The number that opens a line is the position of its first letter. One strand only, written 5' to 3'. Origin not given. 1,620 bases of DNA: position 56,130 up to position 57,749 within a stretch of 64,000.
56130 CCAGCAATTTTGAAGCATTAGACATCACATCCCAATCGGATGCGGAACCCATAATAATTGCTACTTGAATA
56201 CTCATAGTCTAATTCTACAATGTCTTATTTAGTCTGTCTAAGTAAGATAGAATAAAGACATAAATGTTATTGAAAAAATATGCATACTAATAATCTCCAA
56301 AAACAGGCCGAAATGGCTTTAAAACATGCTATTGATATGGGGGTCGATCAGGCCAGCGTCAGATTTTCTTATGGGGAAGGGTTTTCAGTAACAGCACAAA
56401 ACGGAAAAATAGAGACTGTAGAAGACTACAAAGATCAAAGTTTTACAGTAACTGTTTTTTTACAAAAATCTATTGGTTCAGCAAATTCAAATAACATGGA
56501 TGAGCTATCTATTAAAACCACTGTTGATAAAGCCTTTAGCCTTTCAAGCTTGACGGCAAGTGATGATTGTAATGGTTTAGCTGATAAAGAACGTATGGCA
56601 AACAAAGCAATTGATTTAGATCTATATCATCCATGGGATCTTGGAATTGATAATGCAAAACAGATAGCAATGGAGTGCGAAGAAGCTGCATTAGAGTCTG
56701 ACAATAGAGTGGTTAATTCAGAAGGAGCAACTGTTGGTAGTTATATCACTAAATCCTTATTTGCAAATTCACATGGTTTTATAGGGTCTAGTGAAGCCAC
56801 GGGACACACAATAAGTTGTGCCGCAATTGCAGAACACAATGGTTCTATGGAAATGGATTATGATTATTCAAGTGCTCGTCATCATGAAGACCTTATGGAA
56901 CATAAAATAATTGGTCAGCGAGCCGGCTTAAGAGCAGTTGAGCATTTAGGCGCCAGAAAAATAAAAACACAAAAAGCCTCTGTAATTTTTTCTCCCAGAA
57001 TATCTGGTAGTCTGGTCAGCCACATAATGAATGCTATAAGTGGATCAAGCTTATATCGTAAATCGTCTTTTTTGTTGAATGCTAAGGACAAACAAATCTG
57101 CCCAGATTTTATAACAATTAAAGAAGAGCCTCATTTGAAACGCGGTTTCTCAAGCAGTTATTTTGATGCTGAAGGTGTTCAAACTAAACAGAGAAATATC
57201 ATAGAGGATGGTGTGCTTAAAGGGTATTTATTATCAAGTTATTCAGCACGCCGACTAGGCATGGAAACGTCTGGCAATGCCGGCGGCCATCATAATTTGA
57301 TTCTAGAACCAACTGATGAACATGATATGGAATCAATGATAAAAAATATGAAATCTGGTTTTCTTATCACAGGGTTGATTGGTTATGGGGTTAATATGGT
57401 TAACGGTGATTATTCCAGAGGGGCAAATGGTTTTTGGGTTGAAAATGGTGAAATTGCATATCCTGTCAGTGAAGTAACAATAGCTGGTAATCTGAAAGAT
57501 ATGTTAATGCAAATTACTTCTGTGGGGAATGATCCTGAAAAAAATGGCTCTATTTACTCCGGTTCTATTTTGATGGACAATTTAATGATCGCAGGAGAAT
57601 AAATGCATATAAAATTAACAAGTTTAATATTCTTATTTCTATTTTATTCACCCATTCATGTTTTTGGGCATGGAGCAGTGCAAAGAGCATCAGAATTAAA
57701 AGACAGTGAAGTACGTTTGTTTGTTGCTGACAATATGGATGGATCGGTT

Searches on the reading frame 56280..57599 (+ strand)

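Call 3: search_protein_families(library=pfam, proteins=[window:56280-57599:+], max_evalue=1)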
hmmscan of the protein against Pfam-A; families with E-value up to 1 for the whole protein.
window:56280-57599:+ (440 aa): 3 families
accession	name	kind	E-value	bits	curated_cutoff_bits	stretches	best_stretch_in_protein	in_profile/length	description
PF19289.4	PmbA_TldD_3rd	-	2.2e-71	240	22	1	230-439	1-220/220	PmbA/TldA metallopeptidase C-terminal domain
PF19290.4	PmbA_TldD_2nd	-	1.1e-16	61.7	20.9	1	116-223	1-109/109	PmbA/TldA metallopeptidase central domain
PF01523.21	PmbA_TldD_1st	-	1.6e-11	44.6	20.9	1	25-87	1-63/65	PmbA/TldA metallopeptidase domain 1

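Call 4: search_protein_families(library=ncbifam, proteins=[window:56280-57599:+], max_evalue=1)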
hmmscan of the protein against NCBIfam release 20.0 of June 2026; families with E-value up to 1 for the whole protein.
window:56280-57599:+ (440 aa): 4 families
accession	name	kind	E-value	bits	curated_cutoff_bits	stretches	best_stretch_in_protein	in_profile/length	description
NF008268.0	PRK11040.1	equivalog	2.2e-140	468.3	438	1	7-440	11-446/446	metalloprotease PmbA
NF040952.1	Arch_mtprotase_TldD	equivalog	1.1e-28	100.2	635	1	13-418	3-411/443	zinc metalloprotease TldD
NF008006.0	PRK10735.1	equivalog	6.9e-10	38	513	1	192-419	208-445/481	metalloprotease TldD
NF010480.0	PRK13905.1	equivalog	0.017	14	259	1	325-377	21-73/303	UDP-N-acetylmuramate dehydrogenase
